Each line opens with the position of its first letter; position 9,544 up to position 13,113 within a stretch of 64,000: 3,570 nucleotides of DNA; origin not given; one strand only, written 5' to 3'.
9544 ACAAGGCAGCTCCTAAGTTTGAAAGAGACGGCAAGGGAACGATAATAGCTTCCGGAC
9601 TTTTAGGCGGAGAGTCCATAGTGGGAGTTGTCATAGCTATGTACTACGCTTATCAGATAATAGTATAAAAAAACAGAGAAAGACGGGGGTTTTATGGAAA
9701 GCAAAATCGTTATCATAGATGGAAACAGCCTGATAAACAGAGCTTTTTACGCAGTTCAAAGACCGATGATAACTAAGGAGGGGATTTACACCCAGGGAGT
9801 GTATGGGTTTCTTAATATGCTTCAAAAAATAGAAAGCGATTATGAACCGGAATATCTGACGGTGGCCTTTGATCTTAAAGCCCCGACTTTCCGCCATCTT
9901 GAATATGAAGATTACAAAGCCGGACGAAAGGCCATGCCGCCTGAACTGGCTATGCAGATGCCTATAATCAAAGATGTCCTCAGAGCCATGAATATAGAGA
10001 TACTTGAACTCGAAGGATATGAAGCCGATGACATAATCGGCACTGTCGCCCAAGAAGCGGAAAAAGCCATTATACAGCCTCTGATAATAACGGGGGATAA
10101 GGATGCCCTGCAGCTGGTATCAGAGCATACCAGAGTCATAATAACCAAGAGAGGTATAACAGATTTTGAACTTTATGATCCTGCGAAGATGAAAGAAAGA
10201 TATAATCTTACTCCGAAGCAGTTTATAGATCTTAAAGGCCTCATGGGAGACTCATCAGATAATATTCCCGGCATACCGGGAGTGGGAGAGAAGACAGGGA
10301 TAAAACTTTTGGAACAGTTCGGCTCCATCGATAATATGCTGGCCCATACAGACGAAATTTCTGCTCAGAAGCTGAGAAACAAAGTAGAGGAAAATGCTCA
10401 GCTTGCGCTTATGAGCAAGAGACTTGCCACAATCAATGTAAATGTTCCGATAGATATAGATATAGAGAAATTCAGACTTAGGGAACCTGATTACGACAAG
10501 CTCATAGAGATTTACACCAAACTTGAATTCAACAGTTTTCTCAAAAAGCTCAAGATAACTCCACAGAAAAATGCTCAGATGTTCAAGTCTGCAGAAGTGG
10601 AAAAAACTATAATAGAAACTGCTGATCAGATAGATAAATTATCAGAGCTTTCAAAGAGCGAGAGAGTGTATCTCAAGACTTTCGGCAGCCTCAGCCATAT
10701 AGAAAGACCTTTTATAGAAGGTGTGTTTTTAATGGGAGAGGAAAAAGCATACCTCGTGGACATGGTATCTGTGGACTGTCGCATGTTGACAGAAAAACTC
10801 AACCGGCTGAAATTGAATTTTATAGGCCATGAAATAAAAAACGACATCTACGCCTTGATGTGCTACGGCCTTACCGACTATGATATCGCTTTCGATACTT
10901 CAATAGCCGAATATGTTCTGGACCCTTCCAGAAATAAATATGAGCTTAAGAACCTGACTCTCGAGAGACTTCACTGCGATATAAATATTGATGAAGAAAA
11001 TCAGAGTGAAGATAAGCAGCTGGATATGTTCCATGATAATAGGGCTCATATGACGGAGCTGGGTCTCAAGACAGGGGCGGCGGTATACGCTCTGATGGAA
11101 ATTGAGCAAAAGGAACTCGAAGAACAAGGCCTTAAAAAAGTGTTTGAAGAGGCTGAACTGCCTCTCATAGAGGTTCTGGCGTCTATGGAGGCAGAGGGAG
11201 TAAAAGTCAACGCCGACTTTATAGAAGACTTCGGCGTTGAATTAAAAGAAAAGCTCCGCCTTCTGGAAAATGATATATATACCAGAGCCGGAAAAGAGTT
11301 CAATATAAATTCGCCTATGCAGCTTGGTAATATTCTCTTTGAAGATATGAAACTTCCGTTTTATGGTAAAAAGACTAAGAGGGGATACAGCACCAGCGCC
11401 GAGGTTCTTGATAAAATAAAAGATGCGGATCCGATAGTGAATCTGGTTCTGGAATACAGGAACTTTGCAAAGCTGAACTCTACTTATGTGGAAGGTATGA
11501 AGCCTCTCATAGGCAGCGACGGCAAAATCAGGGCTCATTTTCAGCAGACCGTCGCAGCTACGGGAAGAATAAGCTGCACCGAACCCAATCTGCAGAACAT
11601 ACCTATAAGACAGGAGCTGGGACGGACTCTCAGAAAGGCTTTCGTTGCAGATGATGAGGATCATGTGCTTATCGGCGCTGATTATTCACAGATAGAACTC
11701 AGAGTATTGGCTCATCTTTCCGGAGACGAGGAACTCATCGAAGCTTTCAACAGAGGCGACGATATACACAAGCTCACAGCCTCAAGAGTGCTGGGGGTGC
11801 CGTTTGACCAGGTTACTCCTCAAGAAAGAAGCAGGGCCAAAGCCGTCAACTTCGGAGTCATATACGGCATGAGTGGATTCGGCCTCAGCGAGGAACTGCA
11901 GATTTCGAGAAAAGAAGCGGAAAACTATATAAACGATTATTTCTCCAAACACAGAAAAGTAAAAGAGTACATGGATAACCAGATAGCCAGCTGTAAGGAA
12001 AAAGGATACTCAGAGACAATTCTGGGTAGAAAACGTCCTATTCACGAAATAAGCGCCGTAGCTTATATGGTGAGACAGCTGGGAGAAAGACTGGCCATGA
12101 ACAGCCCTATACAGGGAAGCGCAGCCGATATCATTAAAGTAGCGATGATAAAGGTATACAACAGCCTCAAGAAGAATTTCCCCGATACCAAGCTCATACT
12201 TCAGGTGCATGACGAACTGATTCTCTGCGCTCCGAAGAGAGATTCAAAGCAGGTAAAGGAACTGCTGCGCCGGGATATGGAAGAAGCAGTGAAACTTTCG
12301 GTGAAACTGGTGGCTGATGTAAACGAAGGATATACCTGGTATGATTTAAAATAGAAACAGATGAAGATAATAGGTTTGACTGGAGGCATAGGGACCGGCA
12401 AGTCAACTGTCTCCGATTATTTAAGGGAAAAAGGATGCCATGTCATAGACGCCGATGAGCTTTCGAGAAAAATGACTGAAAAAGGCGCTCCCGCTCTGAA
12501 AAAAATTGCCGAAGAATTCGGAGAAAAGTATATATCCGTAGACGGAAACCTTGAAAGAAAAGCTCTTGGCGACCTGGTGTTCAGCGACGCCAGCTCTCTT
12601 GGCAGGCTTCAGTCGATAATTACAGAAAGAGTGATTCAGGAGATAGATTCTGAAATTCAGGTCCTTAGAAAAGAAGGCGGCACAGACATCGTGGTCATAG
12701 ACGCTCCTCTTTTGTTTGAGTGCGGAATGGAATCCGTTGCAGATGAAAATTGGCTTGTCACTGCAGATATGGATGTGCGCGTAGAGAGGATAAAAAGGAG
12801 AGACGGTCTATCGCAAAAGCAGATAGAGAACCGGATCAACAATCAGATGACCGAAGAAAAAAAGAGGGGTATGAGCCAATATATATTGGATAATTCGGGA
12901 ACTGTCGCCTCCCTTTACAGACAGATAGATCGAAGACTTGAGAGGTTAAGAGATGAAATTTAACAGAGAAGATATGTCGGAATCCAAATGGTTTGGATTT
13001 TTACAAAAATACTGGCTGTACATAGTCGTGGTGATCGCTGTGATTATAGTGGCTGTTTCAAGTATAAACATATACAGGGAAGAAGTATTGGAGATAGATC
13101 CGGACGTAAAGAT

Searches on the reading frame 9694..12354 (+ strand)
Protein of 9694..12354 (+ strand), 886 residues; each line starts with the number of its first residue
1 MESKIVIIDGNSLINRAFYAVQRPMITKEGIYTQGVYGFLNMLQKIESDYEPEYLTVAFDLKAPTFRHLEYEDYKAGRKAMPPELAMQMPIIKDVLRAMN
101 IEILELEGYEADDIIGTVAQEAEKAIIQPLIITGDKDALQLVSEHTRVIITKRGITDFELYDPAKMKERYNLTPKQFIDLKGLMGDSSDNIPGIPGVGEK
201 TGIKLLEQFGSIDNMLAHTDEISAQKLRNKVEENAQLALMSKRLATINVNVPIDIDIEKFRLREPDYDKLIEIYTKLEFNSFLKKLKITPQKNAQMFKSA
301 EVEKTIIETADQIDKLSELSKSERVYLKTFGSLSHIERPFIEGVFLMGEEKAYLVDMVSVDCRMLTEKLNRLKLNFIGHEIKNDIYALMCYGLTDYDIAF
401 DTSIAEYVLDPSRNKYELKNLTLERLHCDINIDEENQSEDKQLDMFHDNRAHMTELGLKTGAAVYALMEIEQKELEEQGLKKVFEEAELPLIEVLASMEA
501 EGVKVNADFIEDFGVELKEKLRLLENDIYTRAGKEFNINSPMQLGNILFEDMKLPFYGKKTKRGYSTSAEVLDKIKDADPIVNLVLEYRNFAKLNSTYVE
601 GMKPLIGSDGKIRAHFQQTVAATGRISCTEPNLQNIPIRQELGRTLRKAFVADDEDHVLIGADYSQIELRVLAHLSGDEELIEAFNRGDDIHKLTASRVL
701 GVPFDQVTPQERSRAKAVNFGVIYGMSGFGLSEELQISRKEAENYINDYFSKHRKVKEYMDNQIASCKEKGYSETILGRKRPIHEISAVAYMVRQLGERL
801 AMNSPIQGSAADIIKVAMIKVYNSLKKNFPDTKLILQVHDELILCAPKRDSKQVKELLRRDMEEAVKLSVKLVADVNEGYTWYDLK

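Call 44: search_protein_families(library=pfam, proteins=[window:9694-12354:+], max_evalue=0.0001)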
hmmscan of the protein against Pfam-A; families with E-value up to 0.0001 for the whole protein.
window:9694-12354:+ (886 aa): 5 families
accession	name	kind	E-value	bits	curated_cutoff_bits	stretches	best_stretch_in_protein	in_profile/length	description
PF00476.26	DNA_pol_A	-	1e-151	505.7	34.3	1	510-884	4-381/381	DNA polymerase family A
PF02739.22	5_3_exonuc_N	-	5e-59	199.1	34.3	1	4-170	1-163/164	5'-3' exonuclease, N-terminal resolvase-like domain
PF01367.25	5_3_exonuc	-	2.5e-35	121.3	40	1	173-267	2-96/97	5'-3' exonuclease, C-terminal SAM fold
PF01612.26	DNA_pol_A_exo1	-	1.3e-05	25.5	23.6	1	349-449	49-143/173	3'-5' exonuclease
PF22619.2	DNA_polI_exo1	-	3.5e-05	24.1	27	1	341-435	15-110/140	DNA polymerase I, ribonuclease H-like domain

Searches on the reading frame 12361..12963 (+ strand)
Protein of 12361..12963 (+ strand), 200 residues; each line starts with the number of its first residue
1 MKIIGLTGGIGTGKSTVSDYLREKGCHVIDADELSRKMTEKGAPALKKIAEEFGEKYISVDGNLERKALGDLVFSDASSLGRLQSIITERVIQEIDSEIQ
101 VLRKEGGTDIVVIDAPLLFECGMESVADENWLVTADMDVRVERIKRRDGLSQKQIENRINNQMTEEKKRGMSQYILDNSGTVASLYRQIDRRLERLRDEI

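Call 44: search_protein_families(library=pfam, proteins=[window:12361-12963:+], max_evalue=0.0001)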
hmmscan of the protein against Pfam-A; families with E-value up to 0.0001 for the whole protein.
window:12361-12963:+ (200 aa): 4 families
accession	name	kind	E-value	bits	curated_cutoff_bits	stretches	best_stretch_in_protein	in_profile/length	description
PF01121.26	CoaE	-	6.3e-53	179.6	27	1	3-182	2-178/180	Dephospho-CoA kinase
PF13238.12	AAA_18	-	6.1e-08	33.6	29.4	1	4-158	1-122/128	AAA domain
PF13671.12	AAA_33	-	1.3e-05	25.9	27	0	6-125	4-87/143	AAA domain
PF13521.12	AAA_28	-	9.5e-05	23.1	27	0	5-76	3-80/164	AAA domain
